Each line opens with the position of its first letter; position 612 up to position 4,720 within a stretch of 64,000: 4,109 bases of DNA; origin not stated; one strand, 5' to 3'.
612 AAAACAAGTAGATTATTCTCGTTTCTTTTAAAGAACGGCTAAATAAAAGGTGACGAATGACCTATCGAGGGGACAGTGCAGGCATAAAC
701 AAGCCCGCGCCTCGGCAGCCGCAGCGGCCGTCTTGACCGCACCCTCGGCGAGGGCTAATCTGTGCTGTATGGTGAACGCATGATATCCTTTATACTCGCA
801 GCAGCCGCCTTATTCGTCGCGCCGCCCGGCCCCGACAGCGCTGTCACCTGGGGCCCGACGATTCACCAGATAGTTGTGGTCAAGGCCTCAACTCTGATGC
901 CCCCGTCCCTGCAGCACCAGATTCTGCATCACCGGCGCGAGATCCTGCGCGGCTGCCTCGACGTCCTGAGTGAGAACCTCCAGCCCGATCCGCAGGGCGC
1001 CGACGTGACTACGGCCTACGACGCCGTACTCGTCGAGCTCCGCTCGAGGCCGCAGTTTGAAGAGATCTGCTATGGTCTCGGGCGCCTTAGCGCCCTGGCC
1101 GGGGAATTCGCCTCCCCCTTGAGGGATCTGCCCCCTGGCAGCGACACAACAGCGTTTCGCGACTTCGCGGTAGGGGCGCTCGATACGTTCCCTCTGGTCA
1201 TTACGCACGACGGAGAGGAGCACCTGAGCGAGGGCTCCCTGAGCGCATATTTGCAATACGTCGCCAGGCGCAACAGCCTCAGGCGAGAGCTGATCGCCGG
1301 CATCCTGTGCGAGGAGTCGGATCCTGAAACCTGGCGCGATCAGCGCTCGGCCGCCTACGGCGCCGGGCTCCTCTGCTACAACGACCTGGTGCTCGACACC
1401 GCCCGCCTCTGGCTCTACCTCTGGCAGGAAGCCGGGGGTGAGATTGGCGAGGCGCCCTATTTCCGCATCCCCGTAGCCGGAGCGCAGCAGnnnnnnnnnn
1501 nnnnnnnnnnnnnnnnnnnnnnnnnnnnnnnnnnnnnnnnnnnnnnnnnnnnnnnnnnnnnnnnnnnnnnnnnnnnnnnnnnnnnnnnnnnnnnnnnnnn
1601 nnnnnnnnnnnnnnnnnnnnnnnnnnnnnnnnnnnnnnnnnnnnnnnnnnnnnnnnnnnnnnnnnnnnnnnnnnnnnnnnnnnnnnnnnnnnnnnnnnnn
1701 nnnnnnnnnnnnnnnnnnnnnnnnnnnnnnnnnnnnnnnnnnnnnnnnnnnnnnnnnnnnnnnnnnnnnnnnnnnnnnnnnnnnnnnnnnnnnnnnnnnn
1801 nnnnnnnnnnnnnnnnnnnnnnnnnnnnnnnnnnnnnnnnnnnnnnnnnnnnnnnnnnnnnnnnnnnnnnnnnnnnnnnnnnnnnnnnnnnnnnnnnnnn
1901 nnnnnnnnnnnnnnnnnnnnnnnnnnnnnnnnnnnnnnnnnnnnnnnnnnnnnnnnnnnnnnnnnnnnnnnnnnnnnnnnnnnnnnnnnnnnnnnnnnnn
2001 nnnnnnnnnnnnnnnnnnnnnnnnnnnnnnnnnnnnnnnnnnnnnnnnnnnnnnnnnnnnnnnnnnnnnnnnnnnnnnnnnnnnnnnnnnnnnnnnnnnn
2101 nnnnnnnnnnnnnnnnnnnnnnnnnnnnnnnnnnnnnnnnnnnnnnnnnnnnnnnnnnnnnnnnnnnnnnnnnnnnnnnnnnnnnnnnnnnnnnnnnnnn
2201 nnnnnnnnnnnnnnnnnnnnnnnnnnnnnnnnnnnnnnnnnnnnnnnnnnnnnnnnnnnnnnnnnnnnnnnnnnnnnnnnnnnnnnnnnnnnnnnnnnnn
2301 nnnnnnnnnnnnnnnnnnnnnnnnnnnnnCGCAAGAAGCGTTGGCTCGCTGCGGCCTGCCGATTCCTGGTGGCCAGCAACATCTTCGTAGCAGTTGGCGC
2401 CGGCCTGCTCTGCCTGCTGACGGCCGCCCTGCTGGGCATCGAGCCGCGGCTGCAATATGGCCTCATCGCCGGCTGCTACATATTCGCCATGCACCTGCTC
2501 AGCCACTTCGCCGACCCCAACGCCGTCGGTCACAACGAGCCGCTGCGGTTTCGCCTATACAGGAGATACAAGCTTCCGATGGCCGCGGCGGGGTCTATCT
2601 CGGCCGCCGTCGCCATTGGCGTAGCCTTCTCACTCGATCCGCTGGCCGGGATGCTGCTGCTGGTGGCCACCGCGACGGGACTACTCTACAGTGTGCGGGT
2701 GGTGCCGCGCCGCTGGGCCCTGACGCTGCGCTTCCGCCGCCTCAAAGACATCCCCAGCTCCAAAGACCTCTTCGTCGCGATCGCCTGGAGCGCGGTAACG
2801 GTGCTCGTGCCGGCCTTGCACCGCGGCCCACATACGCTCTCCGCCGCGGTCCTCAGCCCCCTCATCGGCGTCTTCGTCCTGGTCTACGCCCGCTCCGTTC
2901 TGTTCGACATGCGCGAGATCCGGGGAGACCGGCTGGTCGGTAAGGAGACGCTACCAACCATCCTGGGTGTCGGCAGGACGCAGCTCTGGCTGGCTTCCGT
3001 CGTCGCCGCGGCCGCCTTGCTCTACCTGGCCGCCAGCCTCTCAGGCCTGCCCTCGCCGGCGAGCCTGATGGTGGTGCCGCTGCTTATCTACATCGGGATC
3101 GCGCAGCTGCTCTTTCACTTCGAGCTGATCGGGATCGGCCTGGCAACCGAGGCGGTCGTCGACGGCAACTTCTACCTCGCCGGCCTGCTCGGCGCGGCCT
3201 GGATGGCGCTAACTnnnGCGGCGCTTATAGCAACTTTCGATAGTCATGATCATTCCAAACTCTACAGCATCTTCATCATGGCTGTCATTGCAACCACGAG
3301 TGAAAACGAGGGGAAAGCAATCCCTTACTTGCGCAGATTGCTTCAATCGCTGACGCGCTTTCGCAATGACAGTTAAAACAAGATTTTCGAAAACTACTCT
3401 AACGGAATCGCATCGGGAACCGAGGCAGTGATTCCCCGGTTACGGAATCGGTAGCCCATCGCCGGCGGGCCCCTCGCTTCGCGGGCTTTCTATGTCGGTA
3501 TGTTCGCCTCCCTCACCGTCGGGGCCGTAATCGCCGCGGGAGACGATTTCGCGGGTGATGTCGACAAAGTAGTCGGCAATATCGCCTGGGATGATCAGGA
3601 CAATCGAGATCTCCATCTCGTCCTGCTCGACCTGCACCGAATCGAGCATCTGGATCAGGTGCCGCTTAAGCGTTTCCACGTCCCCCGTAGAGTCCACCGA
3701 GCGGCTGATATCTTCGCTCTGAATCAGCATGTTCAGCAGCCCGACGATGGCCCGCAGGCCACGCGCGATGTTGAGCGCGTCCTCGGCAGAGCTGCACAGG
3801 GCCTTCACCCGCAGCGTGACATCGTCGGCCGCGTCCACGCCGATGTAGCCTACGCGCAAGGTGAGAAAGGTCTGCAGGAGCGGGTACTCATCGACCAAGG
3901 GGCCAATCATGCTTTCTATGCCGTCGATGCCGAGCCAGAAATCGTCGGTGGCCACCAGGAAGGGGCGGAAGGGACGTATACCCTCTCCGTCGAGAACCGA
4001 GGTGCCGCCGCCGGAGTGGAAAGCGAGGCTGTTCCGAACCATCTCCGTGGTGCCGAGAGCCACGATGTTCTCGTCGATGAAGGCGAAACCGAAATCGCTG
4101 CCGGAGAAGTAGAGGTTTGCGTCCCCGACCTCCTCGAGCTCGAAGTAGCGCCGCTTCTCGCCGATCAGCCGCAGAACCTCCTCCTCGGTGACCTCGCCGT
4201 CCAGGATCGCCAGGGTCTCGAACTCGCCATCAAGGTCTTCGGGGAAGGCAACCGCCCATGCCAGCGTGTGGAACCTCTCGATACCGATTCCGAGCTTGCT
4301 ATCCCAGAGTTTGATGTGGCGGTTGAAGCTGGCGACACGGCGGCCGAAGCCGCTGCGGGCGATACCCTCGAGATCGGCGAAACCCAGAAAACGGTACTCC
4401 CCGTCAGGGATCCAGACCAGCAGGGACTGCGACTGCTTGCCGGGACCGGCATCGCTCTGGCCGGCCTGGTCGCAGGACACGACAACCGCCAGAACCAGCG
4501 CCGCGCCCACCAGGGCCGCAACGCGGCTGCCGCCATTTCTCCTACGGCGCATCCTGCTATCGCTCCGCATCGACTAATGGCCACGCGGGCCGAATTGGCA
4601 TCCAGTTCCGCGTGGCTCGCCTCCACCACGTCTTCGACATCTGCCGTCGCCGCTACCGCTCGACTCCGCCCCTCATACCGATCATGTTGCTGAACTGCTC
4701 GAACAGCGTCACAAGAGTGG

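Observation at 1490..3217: IspH (HMBPP reductase) translationally fused to a UbiA-like membrane prenyltransferase domain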

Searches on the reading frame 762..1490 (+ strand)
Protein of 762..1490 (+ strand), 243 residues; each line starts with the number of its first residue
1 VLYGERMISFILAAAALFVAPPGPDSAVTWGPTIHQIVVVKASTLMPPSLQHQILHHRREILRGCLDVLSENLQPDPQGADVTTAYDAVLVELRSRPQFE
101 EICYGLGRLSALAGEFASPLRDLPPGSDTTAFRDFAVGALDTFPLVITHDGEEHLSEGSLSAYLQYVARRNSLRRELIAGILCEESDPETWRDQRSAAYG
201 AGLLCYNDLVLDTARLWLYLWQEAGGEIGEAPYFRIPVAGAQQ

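Call 28: search_protein_families(library=pfam, proteins=[window:762-1490:+], max_evalue=1)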
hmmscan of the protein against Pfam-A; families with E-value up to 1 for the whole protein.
window:762-1490:+ (243 aa): 0 families

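Call 67: search_solved_structures(query=window:762-1490:+, max_evalue=10, show_alignments=2)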
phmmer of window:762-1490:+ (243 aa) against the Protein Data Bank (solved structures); distinct sequences matched with E-value up to 10: 1.
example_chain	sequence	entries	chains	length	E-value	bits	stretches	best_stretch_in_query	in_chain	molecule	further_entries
4rzp_A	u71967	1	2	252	0.26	14.1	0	115-182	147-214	Engineered Protein OR366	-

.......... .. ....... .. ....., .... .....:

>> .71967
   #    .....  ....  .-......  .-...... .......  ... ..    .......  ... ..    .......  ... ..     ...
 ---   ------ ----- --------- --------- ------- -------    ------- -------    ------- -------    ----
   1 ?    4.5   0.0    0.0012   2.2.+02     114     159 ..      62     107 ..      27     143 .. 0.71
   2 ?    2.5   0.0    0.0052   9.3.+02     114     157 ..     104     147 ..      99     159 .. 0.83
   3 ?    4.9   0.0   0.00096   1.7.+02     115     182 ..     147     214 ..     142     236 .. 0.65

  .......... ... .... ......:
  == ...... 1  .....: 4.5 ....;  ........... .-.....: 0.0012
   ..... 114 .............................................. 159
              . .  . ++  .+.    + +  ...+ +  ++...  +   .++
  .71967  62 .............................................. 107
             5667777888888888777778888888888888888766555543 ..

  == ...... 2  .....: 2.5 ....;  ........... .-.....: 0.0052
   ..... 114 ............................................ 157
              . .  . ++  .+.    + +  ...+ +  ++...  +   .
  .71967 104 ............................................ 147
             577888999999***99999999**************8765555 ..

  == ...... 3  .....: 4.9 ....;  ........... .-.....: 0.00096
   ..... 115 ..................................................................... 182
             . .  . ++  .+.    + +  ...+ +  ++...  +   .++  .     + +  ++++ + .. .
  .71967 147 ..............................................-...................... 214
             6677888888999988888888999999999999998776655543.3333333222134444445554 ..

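Call 68: search_protein_families(library=ncbifam, proteins=[window:762-1490:+], max_evalue=1)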
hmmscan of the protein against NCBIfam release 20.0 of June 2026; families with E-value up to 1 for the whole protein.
window:762-1490:+ (243 aa): 0 families
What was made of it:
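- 762..1493 (+): Clade-specific upstream ORF (243 aa, unknown function) whose stop overlaps the fusion's start codon (GTGA). No Pfam, NCBIfam or PDB match (calls 28, 67, 68).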

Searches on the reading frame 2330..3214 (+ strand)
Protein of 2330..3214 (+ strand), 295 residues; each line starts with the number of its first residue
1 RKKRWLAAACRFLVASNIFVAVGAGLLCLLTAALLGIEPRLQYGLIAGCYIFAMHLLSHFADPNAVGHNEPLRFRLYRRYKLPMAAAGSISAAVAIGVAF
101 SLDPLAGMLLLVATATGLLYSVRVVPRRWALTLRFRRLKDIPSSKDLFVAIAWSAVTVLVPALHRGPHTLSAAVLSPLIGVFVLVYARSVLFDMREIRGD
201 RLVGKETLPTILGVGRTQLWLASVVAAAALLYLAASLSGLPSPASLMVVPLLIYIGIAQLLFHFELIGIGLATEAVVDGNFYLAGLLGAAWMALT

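Call 3: search_protein_families(library=pfam, proteins=[window:2330-3214:+], max_evalue=1)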
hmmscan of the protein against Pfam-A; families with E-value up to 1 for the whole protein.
window:2330-3214:+ (295 aa): 2 families
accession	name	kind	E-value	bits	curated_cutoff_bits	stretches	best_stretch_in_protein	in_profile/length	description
PF01040.23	UbiA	-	5.3e-13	49.3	34.2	1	86-258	71-230/250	UbiA prenyltransferase family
PF16013.10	DUF4781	-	0.71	9.1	27.9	0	85-119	94-128/310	Domain of unknown function (DUF4781)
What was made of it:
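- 2342..3214 (+): UbiA-fold membrane domain (residues 285-575), nine TM helices, N-in topology; PT_UbiA_5-type. PF01040 49.3 bits against cut-off 34.2, matching profile positions 71-230 only (call 3).
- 3149..3163 (+): Conserved acidic pair E554-x-x-x-D558 at the predicted cytoplasmic start of TM9. It lies outside the region matched by the Pfam UbiA model (call 3).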

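Call 4: search_protein_families(library=ncbifam, proteins=[window:2330-3214:+], max_evalue=1)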
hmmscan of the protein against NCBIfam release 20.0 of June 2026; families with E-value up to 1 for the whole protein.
window:2330-3214:+ (295 aa): 10 families
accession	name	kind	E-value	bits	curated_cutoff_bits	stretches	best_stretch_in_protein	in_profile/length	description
NF009513.0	PRK12872.1-3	equivalog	2.9e-07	30.3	288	1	94-239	99-242/293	prenyltransferase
NF010117.0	PRK13591.1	equivalog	3.1e-07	29.8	238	1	13-231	33-238/307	prenyltransferase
NF009521.0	PRK12882.1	equivalog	2.3e-06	27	296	1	116-266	104-246/280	geranylgeranylglycerol-phosphate geranylgeranyltransferase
NF009522.0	PRK12883.1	equivalog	0.00019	21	353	1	88-237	77-215/279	geranylgeranylglycerol-phosphate geranylgeranyltransferase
NF004751.0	PRK06080.1-3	equivalog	0.00027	20.6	264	1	169-253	176-256/296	1,4-dihydroxy-2-naphthoate polyprenyltransferase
NF009523.0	PRK12884.1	equivalog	0.00032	20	269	1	87-262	76-239/279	prenyltransferase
NF009512.0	PRK12872.1-1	equivalog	0.00038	20.1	278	1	159-239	158-245/303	geranylgeranylglycerol-phosphate geranylgeranyltransferase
TIGR00751.1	menA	equivalog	0.00039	19.9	102.15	1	165-252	157-247/284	1,4-dihydroxy-2-naphthoate octaprenyltransferase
NF005742.0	PRK07566.1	equivalog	0.00078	18.6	313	1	92-269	121-283/315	chlorophyll synthase ChlG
NF004750.0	PRK06080.1-2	equivalog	0.0018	17.7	346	1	166-248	171-253/301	1,4-dihydroxy-2-naphthoate polyprenyltransferase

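Call 20: find_related_loci(query=A1, collection=genome_contigs, flank=10000)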
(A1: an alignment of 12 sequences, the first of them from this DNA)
Query A1 (293 aa) in genome_contigs; peptide patterns used: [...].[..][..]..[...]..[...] (x = any residue, [..] = any of these).
226 stretches matched a pattern; 216 encode a relative of the query (tblastn E <= 1e-3); the best 80 are kept; 80 distinct loci.
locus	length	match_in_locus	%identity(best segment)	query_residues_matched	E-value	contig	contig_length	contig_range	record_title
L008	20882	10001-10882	59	9-286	3e-89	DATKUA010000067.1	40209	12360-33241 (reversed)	MAG TPA_asm: Acidobacteriota bacterium isolate SMAG_U14095 k141_516253, whole genome shotgun sequence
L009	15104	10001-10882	55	9-286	1e-85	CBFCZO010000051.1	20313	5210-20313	MAG TPA_asm: uncultured bacterium isolate SRR26215680_concoct_129 genome assembly, contig: ERZ25073474.1963, whole genom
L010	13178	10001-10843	42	9-290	7e-65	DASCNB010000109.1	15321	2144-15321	MAG TPA_asm: Nitrospinota bacterium isolate Fu_MAG_119 c_000000612530, whole genome shotgun sequence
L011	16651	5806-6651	39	9-291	2e-64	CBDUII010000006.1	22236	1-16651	MAG TPA_asm: uncultured bacterium isolate SRR12887795_binner13_Refined_1 genome assembly, contig: ERZ24945578.144, whole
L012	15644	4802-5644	40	9-290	3e-63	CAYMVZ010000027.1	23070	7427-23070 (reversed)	MAG TPA_asm: uncultured Nitrospinota bacterium isolate binchicken_co201_466 genome assembly, contig: NODE_2208_length_23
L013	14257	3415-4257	38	9-290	3e-57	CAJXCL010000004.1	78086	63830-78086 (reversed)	MAG TPA_asm: uncultured Nitrospirae bacterium isolate ERR599099_bin.62_MetaBAT_v2.12.1_MAG genome assembly, contig: NODE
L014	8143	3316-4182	37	1-289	4e-57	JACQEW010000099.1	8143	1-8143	MAG: Nitrospinota bacterium isolate NC_groundwater_1031_Pr1_S-0.65um_41_11 Montesol18_Sp65_coassembly_scaffold_348519, w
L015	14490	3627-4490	38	2-289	3e-56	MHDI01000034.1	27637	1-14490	MAG: Nitrospinae bacterium RIFCSPHIGHO2_02_FULL_39_82 rifcsphigho2_02_scaffold_2342, whole genome shotgun sequence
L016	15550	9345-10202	35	4-289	1e-55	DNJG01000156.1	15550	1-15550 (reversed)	MAG TPA_asm: Nitrospinota bacterium isolate UBA9963 contig_15611, whole genome shotgun sequence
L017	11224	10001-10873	38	1-289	3e-55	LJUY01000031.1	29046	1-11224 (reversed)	MAG: candidate division Zixibacteria bacterium SM23_81 WORSMTZ_2093, whole genome shotgun sequence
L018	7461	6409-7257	42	9-292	2e-54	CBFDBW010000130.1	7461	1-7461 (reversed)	MAG TPA_asm: uncultured Syntrophobacterales bacterium isolate SRR26215671_binner23_Refined_43 genome assembly, contig: E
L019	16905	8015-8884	37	3-293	3e-54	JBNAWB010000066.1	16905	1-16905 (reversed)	MAG: Thermodesulfobacteriota bacterium isolate Kamch4342-D-MF-053 bin28.fa-66, whole genome shotgun sequence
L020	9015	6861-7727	36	2-289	8e-54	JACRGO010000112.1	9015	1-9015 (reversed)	MAG: Nitrospinota bacterium isolate NC_groundwater_1753_Pr3_B-0.1um_50_18 SR-2_scaffold_141_1871342, whole genome shotgu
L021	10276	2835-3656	42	9-283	1e-53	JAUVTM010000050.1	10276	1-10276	MAG: Syntrophobacterales bacterium isolate CSMAG_766 CSMAG_766_k141_1736866_length_10276_cov_14.8443, whole genome shotg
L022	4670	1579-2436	37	3-289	2e-53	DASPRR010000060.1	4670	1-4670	MAG TPA_asm: Thermodesulfobacteriota bacterium isolate SMAG_U12230 k141_1307940, whole genome shotgun sequence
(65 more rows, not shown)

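Call 27: search_solved_structures(query=A1, max_evalue=1, show_alignments=3)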
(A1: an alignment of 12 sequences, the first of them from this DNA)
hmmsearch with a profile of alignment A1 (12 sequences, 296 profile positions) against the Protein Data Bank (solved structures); distinct sequences matched with E-value up to 1: 2.
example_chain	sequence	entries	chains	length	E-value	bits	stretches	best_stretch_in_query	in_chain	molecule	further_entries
9sau_C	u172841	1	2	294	0.014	17.7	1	171-254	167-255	Chlorophyll a synthase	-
9sas_C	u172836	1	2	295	0.018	17.4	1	171-254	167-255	Chlorophyll a synthase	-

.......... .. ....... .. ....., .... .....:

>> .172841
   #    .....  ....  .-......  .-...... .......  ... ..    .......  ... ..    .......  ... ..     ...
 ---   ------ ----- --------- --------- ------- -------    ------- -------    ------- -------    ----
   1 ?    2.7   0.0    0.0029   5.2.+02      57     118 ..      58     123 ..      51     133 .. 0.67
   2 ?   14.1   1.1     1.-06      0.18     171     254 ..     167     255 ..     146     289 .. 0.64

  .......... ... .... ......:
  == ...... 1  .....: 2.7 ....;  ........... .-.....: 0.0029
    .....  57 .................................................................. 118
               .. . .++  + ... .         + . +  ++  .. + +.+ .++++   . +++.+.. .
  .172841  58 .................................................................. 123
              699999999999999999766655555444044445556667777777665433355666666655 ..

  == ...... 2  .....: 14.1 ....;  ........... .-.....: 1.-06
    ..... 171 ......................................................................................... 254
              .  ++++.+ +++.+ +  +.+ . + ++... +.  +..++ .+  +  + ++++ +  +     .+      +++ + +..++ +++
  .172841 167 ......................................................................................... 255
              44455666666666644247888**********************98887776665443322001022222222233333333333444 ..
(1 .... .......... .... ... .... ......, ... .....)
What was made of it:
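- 2501..2548 (+): Non-canonical first motif, S338-H-F-A-D342-P-N-A-V346-G-H-N349-E-P351-L-R353 (canonical: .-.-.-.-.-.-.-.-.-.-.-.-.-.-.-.). The register is confirmed by a profile alignment to chlorophyll synthase 9sau (call 27).
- Similarity to every characterised UbiA subfamily is weak (at most 30 bits to NCBIfam models; PDB profile hit E=0.014; calls 4, 27). Loop 6-7 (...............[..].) resembles chlorophyll synthase and DGGGPS-type prenyltransferases (calls 4, 27).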

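Call 38: predict_structure(alignment_id=A1)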
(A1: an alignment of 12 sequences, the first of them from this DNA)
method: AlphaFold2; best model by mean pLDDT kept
length: 293 residues; sequences in the alignment: 12
mean_pLDDT: 85.1   pTM: 0.85
mean pLDDT of the five models: 85.1, 85.1, 84.3, 83.5, 83.5
residues with pLDDT >= 90: 136; 70-90: 118; 50-70: 39; < 50: 0
segments of 3 or more residues with pLDDT < 50: none
pLDDT, mean of each block of 10 residues (from residue 1): 80 87 94 92 96 79 69 81 91 96 94 78 57 68 88 94 83 92 93 79 79 90 94 74 90 91 75 89 93 87
secondary structure, 60 per line:
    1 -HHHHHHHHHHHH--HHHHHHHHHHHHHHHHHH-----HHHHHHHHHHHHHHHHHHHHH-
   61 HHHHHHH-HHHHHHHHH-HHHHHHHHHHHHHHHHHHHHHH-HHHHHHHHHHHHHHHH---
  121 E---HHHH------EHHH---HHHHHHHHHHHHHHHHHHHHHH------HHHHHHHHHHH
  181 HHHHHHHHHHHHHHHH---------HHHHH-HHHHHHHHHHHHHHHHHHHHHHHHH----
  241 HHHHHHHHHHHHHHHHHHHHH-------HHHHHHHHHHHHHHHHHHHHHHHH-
elements in order: H2-13 H16-33 H39-59 H61-67 H69-77 H79-100 H102-117 H125-128 H142-163 H170-196 H206-210 H212-236 H241-261 H269-292
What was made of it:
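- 2342..3214 (+): AF2 pLDDT 85 and pTM 0.85 (call 38).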

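Call 40: search_protein_representatives(alignment_id=A1)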
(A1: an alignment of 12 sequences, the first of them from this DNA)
Query: 12 sequences, 296 profile positions. Proteins with E-value up to 0.001 (for the whole library): 4012; up to 1e-10: 1398; up to 1e-30: 372. The best 150 are listed.
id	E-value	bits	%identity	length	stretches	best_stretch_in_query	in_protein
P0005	1.3e-107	375.8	-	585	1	8-293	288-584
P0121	9.3e-100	349.9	-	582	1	6-294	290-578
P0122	1.9e-97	342.3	-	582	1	7-294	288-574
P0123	3.7e-95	334.9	-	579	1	3-294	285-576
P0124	5.0e-95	334.4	-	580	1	3-294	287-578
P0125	2.3e-94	332.3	-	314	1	3-293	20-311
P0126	5.5e-93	327.7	-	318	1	5-294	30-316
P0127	2.1e-92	325.8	-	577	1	4-294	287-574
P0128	1.5e-91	323.0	-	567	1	8-295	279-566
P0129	1.6e-91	322.9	-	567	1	9-294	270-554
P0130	2.3e-90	319.1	-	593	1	6-290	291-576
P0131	3.1e-89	315.4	-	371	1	8-294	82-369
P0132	6.1e-89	314.4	-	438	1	2-292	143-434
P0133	8.4e-89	314.0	-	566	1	6-295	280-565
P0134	2.2e-88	312.6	-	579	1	7-292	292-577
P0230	9.7e-60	218.6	-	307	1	6-290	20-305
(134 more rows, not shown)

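Call 59: find_encoding_contigs(protein=P0230, flank=4000, max_places=3)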
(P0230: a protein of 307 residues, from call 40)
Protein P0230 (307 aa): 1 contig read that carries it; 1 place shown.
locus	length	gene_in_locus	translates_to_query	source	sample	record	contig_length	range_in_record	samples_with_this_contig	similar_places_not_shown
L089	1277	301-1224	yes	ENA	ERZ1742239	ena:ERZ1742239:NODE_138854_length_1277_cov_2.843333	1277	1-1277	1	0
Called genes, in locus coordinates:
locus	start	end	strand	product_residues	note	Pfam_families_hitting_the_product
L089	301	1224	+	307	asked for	PF01040:UbiA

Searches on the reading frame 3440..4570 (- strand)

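Call 28: search_protein_families(library=pfam, proteins=[window:3440-4570:-], max_evalue=1)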
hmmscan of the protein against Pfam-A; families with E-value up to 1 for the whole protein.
window:3440-4570:- (376 aa): 0 families

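Call 68: search_protein_families(library=ncbifam, proteins=[window:3440-4570:-], max_evalue=1)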
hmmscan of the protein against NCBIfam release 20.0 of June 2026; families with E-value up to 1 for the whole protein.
window:3440-4570:- (376 aa): 1 family
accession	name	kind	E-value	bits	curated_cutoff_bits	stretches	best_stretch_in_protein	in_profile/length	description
NF038083.1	CU044_5270_fam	subfamily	0.17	11.6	100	1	5-49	25-69/284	CU044_5270 family protein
